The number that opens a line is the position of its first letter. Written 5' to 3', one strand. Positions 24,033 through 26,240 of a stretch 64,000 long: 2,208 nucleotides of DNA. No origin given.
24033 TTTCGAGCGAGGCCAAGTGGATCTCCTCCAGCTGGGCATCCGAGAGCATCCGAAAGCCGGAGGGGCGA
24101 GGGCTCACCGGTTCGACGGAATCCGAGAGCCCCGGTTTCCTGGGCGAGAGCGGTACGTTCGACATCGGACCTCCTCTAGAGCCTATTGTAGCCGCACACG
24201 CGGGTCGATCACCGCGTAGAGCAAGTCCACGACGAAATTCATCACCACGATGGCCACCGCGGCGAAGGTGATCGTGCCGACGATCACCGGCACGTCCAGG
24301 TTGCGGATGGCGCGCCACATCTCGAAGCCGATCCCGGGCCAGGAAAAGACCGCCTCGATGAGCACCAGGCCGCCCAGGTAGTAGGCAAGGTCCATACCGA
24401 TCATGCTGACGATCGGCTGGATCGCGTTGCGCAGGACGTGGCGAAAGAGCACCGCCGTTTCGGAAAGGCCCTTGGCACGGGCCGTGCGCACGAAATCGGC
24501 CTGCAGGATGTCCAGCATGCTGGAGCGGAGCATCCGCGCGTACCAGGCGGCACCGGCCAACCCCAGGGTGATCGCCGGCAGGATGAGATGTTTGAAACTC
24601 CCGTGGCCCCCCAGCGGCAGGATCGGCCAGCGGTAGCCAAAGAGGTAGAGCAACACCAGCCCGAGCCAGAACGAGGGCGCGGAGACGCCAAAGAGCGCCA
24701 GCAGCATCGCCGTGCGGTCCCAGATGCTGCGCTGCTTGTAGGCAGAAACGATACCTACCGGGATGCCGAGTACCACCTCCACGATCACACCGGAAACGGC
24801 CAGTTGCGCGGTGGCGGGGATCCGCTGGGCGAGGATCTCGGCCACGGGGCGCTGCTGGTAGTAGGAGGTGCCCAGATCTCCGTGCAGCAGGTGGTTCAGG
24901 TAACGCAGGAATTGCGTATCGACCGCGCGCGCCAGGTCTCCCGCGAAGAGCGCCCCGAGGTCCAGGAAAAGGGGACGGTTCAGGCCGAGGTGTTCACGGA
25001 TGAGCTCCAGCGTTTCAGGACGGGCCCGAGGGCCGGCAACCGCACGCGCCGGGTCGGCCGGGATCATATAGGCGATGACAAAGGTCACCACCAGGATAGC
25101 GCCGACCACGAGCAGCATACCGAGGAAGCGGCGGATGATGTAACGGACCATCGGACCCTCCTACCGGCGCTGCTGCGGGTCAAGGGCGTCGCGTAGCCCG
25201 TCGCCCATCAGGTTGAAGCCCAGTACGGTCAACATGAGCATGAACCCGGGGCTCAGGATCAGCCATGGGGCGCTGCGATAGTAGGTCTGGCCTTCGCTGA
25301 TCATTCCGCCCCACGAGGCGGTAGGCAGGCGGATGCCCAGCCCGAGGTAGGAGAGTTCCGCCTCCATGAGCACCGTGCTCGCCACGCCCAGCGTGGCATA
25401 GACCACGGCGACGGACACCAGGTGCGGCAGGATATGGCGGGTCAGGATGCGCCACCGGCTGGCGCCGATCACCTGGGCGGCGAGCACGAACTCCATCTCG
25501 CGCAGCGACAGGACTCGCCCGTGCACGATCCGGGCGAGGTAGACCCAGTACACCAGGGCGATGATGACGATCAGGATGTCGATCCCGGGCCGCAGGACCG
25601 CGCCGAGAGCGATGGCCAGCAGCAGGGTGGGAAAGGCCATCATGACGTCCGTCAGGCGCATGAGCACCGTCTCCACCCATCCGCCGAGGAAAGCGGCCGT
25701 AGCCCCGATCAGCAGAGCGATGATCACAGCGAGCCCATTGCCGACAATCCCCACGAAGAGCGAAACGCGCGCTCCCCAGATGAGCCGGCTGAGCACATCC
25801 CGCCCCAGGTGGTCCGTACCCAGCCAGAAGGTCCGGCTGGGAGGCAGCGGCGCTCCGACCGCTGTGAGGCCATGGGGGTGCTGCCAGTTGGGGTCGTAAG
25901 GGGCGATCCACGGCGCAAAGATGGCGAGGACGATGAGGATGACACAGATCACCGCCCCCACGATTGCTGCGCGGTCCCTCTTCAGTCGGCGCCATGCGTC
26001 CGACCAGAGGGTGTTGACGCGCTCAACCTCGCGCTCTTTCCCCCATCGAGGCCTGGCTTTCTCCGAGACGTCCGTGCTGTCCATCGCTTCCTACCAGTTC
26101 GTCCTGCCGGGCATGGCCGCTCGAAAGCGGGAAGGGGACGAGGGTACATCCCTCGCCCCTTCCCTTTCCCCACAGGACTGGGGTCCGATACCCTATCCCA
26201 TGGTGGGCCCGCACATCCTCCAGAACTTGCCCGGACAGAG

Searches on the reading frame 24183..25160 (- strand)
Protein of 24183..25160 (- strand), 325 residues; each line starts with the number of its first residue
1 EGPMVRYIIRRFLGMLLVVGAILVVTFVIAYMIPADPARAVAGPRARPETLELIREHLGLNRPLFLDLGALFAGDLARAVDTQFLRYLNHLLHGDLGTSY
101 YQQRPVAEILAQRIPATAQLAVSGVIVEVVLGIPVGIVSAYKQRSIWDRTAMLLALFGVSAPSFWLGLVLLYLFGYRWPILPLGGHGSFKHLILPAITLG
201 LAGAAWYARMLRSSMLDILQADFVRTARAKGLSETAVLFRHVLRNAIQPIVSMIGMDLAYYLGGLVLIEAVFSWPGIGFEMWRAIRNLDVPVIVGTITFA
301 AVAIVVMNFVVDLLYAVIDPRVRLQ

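Call 65: search_protein_families(library=pfam, proteins=[window:24183-25160:-], max_evalue=0.00001)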
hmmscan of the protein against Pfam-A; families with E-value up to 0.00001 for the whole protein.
window:24183-25160:- (325 aa): 2 families
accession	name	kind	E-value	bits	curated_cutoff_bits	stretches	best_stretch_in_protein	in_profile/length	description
PF00528.27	BPD_transp_1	-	6e-45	153.7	26.4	1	132-323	1-183/184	Binding-protein-dependent transport system inner membrane component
PF19300.4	BPD_transp_1_N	-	4.5e-18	65.9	23.8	1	4-121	1-114/114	Binding-prot-dependent transport system membrane comp, N-term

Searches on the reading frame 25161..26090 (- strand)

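Call 65: search_protein_families(library=pfam, proteins=[window:25161-26090:-], max_evalue=0.00001)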
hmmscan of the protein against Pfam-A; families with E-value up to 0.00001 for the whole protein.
window:25161-26090:- (309 aa): 2 families
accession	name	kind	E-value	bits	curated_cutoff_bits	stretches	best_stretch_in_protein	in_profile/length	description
PF00528.27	BPD_transp_1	-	4.5e-28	98.6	26.4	1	126-308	2-183/184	Binding-protein-dependent transport system inner membrane component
PF12911.12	OppC_N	-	1.8e-18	66.6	23.9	1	27-72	1-46/53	N-terminal TM domain of oligopeptide transport permease C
